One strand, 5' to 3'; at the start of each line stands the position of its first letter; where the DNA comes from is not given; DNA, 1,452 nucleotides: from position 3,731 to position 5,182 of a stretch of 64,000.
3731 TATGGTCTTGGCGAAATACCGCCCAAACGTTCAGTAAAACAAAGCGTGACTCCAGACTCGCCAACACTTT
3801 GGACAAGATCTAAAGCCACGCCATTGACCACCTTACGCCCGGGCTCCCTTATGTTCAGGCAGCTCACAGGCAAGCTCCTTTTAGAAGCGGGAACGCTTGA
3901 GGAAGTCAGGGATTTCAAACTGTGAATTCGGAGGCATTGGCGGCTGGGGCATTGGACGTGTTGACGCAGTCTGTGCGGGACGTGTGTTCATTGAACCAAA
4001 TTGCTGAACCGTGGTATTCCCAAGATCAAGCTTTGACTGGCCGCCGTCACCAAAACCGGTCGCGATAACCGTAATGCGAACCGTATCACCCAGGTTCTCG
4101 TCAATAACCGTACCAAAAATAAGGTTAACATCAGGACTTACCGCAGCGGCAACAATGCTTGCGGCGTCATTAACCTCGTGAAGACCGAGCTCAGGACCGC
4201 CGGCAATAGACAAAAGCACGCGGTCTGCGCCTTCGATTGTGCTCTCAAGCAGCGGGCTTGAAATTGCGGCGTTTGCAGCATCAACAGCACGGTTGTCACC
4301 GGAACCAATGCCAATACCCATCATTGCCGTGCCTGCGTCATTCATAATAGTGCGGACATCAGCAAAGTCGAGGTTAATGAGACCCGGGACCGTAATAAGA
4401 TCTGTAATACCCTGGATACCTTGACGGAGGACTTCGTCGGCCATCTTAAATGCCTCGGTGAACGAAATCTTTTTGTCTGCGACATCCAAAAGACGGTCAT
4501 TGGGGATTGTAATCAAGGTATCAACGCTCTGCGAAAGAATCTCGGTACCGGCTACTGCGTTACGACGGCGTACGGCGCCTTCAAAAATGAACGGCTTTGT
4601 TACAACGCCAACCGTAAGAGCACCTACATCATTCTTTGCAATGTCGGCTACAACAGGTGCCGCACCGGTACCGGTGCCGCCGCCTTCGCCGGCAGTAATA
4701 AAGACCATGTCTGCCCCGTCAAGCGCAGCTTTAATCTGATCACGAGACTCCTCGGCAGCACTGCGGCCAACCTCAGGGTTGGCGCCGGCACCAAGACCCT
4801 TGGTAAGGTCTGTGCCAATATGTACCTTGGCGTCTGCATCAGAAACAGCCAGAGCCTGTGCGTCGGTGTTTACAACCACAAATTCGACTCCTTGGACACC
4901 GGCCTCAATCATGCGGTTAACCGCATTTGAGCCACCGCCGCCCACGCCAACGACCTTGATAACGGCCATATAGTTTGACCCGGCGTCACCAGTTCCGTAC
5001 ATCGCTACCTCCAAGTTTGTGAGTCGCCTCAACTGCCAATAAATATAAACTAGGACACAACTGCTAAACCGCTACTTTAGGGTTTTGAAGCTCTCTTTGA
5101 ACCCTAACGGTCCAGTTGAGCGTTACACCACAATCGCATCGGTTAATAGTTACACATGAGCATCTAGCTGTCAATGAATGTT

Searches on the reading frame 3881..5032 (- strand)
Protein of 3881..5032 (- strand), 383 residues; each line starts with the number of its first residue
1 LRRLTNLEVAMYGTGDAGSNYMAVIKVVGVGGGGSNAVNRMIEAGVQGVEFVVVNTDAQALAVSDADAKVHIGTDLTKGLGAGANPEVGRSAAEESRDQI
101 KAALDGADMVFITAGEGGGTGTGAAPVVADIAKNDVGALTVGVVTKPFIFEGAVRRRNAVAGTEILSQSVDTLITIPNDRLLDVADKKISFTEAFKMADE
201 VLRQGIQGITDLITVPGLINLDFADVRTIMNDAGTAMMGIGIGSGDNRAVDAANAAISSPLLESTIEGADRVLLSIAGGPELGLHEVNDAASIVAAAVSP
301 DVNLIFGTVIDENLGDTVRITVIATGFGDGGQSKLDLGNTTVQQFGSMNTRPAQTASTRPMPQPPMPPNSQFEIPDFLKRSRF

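Call 80: find_related_loci(query=window:3881-5032:-, collection=genome_contigs, flank=1000)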
Query window:3881-5032:- (383 aa) in genome_contigs; peptide patterns used: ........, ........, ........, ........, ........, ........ (x = any residue, [..] = any of these).
599 stretches matched a pattern (row limit reached: there are more); 561 encode a relative of the query (tblastn E <= 1e-3); the best 80 are kept; 80 distinct loci.
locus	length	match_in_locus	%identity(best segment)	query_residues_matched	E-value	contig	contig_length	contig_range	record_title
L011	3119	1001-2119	82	11-383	0e+0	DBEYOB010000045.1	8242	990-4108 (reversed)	MAG TPA_asm: Coriobacteriales bacterium isolate MAG2172 k141_111667, whole genome shotgun sequence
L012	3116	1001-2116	80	11-383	7e-175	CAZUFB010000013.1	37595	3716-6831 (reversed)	MAG TPA_asm: uncultured Coriobacteriaceae bacterium isolate SRP141132_co8_248 genome assembly, contig: NODE_165_length_3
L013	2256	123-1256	79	8-383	7e-174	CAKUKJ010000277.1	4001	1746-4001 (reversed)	MAG: uncultured Coriobacteriales bacterium isolate REFINED_METABAT215_TOP10_CONTIGS_1500_ASSEMBLY_K77_MERGED__Hadza_MoBi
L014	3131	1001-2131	78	7-383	4e-171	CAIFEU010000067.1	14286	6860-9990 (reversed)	MAG: uncultured Coriobacteriales bacterium isolate UMB00006 genome assembly, contig: NODE_761_length_14286_cov_5.605579,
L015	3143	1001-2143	71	8-383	3e-150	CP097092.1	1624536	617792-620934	MAG: Lancefieldella parvula isolate JCVI-JB-Lp32 chromosome, complete genome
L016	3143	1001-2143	71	8-383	3e-150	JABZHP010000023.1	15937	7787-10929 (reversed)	MAG: Atopobium sp. isolate JCVI_38_bin.20 NODE_23_length_15937_cov_5.359647, whole genome shotgun sequence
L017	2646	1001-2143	70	8-383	7e-154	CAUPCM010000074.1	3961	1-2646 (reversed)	MAG TPA_asm: uncultured Atopobium sp. isolate SRR8290116_bin.26_MetaWRAP_v1.3_MAG genome assembly, contig: ERZ14214041_6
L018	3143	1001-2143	71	8-383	2e-149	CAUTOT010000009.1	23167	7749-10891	MAG TPA_asm: uncultured Atopobium sp. isolate ERR10228869_bin.14_MetaWRAP_v1.3_MAG genome assembly, contig: ERZ21659624.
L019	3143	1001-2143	71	8-383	2e-149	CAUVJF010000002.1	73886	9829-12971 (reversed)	MAG TPA_asm: uncultured Atopobium sp. isolate SRR23388427_bin.37_MetaWRAP_v1.3_MAG genome assembly, contig: ERZ21659775.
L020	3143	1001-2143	70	8-383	1e-149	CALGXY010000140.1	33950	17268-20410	MAG TPA_asm: uncultured Atopobium sp. isolate ERR1474587_bin.67_CONCOCT_v1.1_MAG genome assembly, contig: ERZ651121.133,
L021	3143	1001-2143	71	8-383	2e-149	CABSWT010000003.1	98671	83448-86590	MAG TPA_asm: uncultured Atopobium sp. isolate MGYG-HGUT-02998 genome assembly, contig: GUT_GENOME193231_3, whole genome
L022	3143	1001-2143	70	8-383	1e-149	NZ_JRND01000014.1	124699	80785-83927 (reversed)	Lancefieldella parvula DNF00906 contig14, whole genome shotgun sequence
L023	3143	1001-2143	70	8-383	5e-149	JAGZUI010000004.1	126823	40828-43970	MAG: Atopobium sp. isolate L1_008_000G1_dasL1_008_000G1_concoct_76 L1_008_000G1_scaffold_118, whole genome shotgun seque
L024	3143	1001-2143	70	8-383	3e-149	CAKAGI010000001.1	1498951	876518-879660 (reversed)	MAG TPA_asm: uncultured Atopobium sp. isolate DRR214959_bin.32_metaWRAP_v1.1_MAG genome assembly, contig: BNJS01002245,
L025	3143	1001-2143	70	8-383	2e-149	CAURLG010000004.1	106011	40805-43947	MAG TPA_asm: uncultured Atopobium sp. isolate ERR9968991_bin.8_MetaWRAP_v1.3_MAG genome assembly, contig: ERZ21615726.80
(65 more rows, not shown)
